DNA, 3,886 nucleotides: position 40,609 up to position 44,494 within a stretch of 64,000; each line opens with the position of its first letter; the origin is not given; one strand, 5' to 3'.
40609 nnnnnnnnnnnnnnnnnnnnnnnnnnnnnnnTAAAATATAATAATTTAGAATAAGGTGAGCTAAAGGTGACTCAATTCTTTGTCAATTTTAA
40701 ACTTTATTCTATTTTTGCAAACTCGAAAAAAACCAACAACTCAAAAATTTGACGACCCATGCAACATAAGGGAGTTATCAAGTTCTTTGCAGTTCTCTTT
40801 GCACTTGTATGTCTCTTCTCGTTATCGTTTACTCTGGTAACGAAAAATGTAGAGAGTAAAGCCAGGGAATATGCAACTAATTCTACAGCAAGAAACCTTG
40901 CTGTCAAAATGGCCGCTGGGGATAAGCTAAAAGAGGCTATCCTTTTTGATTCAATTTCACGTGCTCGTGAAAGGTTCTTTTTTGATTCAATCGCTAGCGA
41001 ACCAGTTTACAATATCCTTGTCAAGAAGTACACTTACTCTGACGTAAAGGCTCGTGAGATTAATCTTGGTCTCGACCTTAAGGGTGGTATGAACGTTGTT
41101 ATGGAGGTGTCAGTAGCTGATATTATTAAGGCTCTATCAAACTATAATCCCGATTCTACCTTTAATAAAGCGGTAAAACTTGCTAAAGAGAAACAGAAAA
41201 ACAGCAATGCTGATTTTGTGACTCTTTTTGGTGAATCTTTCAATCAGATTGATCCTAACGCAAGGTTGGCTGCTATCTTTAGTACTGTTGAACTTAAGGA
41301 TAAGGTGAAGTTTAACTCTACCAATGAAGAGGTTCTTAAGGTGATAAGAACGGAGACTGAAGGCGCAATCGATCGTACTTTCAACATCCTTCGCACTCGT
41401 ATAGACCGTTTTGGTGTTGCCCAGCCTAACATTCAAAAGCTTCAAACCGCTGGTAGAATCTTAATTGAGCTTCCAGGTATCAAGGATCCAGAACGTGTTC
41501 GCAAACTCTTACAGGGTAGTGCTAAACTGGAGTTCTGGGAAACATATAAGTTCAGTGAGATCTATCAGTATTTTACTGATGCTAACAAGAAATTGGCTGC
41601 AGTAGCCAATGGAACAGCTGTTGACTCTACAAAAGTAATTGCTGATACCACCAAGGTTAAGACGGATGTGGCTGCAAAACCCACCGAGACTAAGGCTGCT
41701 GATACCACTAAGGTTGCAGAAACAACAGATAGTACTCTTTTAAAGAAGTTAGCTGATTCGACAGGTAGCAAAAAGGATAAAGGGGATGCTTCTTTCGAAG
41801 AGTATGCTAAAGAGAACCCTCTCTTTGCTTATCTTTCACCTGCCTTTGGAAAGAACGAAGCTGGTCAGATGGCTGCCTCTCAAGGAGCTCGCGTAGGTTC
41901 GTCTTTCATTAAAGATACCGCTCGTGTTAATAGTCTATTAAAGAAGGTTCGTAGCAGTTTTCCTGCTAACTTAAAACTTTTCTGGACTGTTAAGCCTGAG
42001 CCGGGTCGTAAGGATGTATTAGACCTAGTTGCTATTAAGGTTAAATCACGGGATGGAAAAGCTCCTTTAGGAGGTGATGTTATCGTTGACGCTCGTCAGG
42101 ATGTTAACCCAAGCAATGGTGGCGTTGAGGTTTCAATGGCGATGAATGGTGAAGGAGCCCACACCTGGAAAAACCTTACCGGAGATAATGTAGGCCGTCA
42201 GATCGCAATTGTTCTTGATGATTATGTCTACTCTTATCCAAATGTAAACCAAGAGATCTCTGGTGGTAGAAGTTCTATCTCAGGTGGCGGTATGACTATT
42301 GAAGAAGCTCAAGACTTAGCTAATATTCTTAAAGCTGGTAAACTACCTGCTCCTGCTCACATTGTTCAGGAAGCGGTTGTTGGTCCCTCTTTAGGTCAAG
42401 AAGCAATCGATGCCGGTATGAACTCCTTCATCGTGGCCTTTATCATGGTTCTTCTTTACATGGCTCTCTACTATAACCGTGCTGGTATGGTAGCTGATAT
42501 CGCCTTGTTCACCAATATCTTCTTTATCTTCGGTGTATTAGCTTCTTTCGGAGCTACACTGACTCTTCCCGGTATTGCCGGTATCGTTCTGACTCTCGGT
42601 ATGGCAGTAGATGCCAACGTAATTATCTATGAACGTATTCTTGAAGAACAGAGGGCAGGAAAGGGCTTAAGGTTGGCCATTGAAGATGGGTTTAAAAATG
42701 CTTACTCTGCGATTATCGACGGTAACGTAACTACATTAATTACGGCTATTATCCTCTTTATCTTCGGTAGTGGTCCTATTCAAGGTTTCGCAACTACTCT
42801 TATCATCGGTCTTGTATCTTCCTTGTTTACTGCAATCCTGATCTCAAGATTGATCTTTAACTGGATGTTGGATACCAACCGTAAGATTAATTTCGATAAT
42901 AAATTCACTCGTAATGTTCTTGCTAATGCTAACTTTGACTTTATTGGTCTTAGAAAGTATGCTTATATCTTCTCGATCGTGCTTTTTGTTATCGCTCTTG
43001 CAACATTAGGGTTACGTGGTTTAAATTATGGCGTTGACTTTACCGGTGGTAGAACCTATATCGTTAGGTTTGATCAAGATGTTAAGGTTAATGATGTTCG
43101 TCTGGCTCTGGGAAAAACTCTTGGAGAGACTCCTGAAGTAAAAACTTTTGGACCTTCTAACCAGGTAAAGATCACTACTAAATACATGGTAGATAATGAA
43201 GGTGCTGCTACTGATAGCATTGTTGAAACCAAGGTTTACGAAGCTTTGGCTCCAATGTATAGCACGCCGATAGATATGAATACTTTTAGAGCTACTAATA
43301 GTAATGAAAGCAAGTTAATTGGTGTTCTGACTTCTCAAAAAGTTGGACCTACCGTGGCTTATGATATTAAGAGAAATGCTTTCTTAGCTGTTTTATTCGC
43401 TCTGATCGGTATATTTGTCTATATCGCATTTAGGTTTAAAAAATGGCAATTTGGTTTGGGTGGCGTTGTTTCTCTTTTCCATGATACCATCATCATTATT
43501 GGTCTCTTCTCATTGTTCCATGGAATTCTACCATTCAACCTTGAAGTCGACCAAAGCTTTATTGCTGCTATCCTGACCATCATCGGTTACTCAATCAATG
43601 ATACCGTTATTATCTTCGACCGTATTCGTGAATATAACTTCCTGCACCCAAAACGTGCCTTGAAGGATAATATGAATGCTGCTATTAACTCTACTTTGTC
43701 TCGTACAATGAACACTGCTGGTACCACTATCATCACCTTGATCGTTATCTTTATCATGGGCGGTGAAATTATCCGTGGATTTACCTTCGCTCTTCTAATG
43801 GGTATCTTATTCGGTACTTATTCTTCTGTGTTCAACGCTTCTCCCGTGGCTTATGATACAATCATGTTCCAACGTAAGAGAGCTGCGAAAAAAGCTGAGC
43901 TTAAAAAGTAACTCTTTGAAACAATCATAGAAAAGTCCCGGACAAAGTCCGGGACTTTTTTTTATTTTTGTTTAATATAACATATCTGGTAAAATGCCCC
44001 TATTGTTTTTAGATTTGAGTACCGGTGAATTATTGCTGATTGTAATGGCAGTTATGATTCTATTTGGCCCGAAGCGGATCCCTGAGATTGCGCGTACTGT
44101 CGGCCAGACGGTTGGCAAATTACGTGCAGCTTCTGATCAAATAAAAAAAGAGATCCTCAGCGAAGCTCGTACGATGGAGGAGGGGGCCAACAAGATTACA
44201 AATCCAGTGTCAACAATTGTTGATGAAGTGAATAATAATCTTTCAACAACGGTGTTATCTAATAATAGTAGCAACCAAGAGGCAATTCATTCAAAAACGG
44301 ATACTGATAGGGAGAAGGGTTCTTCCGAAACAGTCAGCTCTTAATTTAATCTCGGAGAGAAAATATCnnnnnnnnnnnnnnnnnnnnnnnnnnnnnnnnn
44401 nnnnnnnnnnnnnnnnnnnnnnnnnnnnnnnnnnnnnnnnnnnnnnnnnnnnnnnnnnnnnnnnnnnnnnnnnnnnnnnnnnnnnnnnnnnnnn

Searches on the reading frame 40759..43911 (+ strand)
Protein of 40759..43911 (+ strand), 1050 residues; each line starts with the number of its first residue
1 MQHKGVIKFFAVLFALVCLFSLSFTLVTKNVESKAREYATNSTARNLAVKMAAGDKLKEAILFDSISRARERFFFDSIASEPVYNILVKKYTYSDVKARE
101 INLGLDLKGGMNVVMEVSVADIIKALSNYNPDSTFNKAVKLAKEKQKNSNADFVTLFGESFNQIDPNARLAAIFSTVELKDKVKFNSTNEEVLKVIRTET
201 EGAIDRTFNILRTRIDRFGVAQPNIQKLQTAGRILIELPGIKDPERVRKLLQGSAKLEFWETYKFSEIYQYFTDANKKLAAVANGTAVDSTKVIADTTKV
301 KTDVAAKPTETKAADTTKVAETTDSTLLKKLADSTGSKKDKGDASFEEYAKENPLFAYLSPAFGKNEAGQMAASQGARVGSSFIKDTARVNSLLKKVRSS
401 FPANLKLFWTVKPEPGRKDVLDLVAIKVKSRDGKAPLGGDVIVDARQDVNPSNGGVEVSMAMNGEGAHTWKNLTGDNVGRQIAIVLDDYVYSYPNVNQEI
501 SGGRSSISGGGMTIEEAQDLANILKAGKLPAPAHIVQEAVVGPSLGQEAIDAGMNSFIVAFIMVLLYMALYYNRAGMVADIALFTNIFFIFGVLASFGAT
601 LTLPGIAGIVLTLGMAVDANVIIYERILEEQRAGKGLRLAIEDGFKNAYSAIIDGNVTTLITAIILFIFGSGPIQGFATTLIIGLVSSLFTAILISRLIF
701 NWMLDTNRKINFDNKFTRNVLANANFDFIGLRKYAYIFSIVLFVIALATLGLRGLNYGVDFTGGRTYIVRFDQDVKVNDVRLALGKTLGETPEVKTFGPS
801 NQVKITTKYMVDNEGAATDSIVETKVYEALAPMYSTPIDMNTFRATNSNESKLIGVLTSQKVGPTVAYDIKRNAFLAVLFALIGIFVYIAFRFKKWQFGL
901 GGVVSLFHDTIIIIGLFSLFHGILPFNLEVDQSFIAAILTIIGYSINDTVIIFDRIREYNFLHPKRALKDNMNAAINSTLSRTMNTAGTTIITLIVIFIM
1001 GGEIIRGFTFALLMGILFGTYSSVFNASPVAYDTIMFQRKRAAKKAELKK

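Call 71: search_protein_families(library=pfam, proteins=[window:40759-43911:+], max_evalue=0.00001)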
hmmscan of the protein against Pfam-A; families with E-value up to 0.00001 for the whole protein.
window:40759-43911:+ (1050 aa): 5 families
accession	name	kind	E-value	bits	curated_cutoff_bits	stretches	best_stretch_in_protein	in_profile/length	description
PF02355.23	SecD_SecF_C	-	1.2e-78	263.4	20.5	2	856-1033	15-185/189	Protein export membrane protein SecD/SecF, C-terminal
PF22599.2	SecDF_P1_head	-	2e-26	92.6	27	1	434-531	18-114/114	SecDF, P1 head subdomain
PF21760.3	SecD_1st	-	3e-18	65.5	27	1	204-261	1-57/60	Protein translocase subunit SecDF, P1 domain, N-terminal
PF07549.19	Sec_GG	-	4.6e-15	55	20.3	1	751-775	4-28/28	SecD/SecF GG Motif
PF00873.25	ACR_tran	-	1.7e-07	29.8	28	1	549-791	329-576/1021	AcrB/AcrD/AcrF family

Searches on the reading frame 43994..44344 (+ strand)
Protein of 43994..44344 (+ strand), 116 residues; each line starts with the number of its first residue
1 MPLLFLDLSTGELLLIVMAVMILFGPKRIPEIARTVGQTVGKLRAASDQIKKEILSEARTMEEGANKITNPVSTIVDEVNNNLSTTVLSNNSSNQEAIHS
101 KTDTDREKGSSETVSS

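Call 71: search_protein_families(library=pfam, proteins=[window:43994-44344:+], max_evalue=0.00001)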
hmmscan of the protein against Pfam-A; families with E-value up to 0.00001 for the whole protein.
window:43994-44344:+ (116 aa): 1 family
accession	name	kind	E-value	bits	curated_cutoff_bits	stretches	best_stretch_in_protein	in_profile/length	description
PF02416.21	TatA_B_E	-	3.9e-11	42.5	21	1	8-54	1-47/53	mttA/Hcf106 family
